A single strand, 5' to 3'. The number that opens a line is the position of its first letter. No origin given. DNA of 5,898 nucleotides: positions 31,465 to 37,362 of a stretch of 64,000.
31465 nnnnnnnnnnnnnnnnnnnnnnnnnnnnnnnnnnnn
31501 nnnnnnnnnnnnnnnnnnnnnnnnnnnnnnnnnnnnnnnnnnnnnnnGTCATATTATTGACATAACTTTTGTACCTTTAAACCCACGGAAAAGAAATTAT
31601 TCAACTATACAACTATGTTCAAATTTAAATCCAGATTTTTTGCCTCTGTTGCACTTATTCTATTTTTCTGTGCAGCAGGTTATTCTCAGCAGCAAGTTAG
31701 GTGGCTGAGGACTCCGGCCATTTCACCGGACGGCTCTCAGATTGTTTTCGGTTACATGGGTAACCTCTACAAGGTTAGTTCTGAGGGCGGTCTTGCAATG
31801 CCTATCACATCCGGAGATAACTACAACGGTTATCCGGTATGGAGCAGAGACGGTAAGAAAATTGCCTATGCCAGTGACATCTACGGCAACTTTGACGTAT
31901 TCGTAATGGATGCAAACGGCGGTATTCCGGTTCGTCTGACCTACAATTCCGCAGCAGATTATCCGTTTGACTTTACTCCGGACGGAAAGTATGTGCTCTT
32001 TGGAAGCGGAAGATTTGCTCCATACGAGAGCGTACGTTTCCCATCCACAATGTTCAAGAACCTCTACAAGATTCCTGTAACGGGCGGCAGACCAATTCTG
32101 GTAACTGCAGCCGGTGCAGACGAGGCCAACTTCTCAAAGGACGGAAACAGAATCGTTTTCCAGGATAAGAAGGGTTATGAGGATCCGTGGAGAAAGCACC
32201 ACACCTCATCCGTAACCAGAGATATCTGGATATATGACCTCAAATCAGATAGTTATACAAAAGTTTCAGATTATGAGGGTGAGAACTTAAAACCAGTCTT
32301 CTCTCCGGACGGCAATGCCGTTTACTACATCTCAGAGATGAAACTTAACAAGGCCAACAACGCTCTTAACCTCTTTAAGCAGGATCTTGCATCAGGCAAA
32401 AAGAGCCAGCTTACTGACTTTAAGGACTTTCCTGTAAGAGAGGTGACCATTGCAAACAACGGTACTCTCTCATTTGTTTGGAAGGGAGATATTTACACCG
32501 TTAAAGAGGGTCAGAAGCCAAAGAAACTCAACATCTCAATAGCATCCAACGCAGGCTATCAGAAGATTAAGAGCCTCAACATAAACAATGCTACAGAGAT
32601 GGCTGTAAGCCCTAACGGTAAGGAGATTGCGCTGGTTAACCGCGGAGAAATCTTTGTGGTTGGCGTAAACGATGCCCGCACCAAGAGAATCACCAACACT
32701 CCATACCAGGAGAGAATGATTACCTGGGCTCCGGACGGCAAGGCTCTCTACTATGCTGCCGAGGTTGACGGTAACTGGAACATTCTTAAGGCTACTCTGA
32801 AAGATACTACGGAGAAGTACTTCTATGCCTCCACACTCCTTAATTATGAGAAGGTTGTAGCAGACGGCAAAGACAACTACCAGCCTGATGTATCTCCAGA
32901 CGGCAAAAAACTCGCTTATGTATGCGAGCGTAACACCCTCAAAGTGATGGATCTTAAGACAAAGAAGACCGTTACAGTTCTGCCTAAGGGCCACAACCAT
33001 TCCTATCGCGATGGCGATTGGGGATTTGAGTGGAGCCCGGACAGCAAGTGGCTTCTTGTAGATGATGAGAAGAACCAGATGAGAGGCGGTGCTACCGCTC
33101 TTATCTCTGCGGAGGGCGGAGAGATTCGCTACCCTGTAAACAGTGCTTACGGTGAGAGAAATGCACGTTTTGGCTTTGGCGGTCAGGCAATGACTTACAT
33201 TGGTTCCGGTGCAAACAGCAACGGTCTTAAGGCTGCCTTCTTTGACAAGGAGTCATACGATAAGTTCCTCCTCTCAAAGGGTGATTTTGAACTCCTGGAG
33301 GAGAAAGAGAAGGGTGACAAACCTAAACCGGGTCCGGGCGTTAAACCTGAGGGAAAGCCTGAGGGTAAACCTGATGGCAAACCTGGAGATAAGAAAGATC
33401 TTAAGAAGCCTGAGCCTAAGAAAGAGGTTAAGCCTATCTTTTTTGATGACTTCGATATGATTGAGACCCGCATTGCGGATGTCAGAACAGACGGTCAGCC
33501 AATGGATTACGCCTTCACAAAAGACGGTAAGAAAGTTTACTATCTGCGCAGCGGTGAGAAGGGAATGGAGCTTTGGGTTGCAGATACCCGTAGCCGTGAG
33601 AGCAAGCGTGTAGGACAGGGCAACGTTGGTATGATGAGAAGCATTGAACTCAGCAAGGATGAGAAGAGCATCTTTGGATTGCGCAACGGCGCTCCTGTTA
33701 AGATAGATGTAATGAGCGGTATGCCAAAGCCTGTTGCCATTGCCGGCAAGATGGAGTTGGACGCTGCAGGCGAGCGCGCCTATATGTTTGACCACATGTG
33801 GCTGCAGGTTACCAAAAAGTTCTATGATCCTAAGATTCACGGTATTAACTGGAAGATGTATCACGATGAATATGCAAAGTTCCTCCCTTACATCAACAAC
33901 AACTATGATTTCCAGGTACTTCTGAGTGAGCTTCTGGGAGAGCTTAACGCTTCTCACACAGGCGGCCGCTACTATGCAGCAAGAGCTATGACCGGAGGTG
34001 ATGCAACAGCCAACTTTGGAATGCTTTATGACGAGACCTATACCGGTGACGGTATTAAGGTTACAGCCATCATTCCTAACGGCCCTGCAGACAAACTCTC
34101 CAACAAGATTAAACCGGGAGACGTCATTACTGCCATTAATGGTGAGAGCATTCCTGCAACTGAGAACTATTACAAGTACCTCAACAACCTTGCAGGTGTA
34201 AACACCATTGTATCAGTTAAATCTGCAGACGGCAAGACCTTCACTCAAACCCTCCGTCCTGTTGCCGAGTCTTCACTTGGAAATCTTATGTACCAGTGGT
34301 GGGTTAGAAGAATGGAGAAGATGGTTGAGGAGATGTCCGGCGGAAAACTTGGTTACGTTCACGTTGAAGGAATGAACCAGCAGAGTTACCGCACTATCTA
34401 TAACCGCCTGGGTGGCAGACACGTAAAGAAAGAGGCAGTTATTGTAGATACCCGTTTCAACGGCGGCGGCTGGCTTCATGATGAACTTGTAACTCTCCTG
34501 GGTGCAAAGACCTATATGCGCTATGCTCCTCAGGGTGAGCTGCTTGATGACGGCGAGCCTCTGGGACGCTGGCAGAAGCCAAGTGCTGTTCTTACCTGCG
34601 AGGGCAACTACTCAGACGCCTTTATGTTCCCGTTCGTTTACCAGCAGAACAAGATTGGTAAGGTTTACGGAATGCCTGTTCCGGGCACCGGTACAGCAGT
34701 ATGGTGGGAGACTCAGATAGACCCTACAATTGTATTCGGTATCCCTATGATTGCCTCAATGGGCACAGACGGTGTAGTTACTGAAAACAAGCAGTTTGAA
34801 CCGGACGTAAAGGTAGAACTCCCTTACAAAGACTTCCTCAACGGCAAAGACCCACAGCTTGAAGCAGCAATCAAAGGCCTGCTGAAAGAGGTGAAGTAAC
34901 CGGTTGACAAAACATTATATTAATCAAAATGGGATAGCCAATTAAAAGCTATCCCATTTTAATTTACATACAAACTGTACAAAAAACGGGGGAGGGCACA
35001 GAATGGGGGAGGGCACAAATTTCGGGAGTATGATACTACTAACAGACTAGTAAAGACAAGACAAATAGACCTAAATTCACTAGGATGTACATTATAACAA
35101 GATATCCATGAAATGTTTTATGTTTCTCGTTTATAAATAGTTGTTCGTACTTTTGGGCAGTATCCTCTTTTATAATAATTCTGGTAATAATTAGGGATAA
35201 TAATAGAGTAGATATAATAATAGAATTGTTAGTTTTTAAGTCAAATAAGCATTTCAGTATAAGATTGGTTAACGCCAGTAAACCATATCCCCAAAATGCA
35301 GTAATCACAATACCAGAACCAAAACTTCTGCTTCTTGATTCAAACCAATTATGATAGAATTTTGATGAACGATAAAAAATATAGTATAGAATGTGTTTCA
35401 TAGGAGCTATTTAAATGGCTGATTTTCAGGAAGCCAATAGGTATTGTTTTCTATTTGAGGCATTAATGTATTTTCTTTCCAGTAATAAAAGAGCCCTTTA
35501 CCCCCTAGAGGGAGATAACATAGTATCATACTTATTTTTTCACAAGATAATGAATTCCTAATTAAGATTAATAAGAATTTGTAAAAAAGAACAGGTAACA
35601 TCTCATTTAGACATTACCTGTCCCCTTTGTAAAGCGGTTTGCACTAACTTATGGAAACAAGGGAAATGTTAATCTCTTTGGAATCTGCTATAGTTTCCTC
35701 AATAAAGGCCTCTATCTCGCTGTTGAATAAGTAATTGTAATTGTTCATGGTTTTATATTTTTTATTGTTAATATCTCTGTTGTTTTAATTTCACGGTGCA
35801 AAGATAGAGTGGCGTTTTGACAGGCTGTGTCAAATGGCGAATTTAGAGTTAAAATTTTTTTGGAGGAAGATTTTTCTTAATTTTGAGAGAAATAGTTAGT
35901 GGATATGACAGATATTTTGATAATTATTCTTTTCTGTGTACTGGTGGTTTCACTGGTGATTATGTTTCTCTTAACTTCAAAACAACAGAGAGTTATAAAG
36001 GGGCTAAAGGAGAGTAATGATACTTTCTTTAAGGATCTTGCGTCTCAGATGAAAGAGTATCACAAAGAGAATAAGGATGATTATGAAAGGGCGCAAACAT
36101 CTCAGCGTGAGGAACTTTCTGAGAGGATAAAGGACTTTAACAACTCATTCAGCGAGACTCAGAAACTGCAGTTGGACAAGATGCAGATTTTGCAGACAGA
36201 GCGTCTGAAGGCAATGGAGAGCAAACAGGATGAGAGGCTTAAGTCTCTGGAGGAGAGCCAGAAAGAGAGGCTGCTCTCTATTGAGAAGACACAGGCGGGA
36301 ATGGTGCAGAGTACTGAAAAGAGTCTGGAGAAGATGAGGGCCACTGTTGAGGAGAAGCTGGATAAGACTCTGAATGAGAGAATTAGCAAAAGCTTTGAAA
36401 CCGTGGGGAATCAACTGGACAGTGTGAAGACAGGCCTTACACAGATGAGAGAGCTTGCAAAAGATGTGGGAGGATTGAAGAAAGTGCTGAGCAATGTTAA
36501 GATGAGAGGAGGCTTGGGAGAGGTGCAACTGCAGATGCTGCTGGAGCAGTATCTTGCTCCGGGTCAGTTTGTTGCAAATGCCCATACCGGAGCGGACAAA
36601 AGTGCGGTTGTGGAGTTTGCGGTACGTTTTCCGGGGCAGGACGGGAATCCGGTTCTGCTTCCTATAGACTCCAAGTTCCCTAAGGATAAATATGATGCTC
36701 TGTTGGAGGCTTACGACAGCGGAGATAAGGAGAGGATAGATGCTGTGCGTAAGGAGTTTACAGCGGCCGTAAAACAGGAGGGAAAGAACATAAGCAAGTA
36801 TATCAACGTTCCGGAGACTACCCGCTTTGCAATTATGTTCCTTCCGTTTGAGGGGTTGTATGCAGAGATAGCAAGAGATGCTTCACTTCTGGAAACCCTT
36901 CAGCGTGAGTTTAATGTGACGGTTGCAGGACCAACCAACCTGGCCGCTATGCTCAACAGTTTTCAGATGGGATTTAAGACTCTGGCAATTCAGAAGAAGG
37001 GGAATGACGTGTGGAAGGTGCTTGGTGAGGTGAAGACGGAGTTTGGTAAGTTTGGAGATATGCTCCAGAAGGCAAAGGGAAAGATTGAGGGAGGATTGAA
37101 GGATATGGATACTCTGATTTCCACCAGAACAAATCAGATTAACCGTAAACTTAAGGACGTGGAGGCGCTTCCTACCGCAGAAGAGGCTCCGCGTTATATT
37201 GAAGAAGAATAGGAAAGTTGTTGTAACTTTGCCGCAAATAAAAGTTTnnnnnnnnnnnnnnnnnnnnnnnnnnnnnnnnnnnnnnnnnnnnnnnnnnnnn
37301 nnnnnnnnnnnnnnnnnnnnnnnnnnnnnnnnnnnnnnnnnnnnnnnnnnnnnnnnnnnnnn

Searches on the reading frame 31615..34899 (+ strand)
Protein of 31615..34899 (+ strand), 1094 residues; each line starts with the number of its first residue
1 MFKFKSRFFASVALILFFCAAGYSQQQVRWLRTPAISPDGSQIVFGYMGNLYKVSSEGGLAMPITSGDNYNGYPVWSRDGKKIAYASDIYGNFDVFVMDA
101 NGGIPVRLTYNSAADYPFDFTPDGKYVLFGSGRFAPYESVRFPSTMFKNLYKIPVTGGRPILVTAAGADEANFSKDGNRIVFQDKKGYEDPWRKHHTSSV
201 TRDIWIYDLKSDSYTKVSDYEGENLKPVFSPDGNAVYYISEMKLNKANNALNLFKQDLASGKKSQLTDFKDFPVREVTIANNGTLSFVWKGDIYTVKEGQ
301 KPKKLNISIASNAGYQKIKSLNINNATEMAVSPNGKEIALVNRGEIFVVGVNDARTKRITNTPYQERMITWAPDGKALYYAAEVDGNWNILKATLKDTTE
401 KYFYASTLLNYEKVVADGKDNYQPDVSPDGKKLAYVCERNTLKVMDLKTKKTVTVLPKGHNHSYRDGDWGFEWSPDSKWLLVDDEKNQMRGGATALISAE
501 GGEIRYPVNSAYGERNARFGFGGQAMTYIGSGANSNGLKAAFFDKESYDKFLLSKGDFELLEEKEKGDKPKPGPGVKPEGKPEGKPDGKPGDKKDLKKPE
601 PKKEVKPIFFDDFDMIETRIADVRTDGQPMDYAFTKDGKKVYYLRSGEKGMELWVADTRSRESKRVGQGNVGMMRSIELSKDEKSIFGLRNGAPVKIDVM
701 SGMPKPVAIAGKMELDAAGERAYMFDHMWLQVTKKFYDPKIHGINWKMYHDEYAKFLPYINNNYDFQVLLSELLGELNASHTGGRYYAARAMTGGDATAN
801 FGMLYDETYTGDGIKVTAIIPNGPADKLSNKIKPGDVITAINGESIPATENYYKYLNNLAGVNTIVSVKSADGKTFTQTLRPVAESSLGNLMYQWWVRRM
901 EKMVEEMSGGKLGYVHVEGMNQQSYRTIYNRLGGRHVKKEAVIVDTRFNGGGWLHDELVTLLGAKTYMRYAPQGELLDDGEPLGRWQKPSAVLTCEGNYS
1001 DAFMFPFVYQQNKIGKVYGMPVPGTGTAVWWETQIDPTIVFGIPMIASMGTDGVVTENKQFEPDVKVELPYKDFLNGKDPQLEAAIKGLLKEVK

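Call 4: search_protein_families(library=pfam, proteins=[window:31615-34899:+], max_evalue=0.01)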
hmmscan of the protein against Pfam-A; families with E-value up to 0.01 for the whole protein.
window:31615-34899:+ (1094 aa): 10 families
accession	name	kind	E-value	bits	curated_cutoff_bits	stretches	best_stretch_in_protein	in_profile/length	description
PF07676.18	PD40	-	9.9e-40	134.1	20.9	2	63-97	3-38/38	WD40-like Beta Propeller Repeat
PF14684.11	Tricorn_C1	-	9.6e-20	70.7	24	1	720-775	4-59/59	Tricorn protease C1 domain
PF03572.23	Peptidase_S41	-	1.2e-17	64.5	24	1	911-1067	1-165/165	Peptidase family S41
PF25174.1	Beta-prop_THOC3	-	3.2e-16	59.6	305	1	414-488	84-152/272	THOC3 beta-propeller domain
PF00930.27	DPPIV_N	-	6.4e-12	45.3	22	1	194-268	15-80/354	Dipeptidyl peptidase IV (DPP IV) N-terminal region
PF00595.29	PDZ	-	1.3e-06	29.1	23.2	1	812-848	25-59/81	PDZ domain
PF17820.7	PDZ_6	-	5.9e-06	26.4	27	1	816-857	2-41/54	PDZ domain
PF14685.13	PDZ_Tricorn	-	1.5e-05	25.4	25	1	831-874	39-82/88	Tricorn protease PDZ domain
PF13180.12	PDZ_2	-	0.00037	21.2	27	1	812-858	12-56/80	PDZ domain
PF12894.13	ANAPC4_WD40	-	0.0017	19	22.9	0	427-458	47-78/91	Anaphase-promoting complex subunit 4 WD40 domain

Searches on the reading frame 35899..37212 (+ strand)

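Call 51: search_protein_families(library=pfam, proteins=[window:35899-37212:+], max_evalue=0.00001)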
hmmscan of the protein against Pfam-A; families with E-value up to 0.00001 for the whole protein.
window:35899-37212:+ (437 aa): 1 family
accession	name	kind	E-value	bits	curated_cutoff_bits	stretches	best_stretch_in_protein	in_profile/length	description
PF02646.22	RmuC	-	1.6e-67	228.1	26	1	141-429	1-289/291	RmuC family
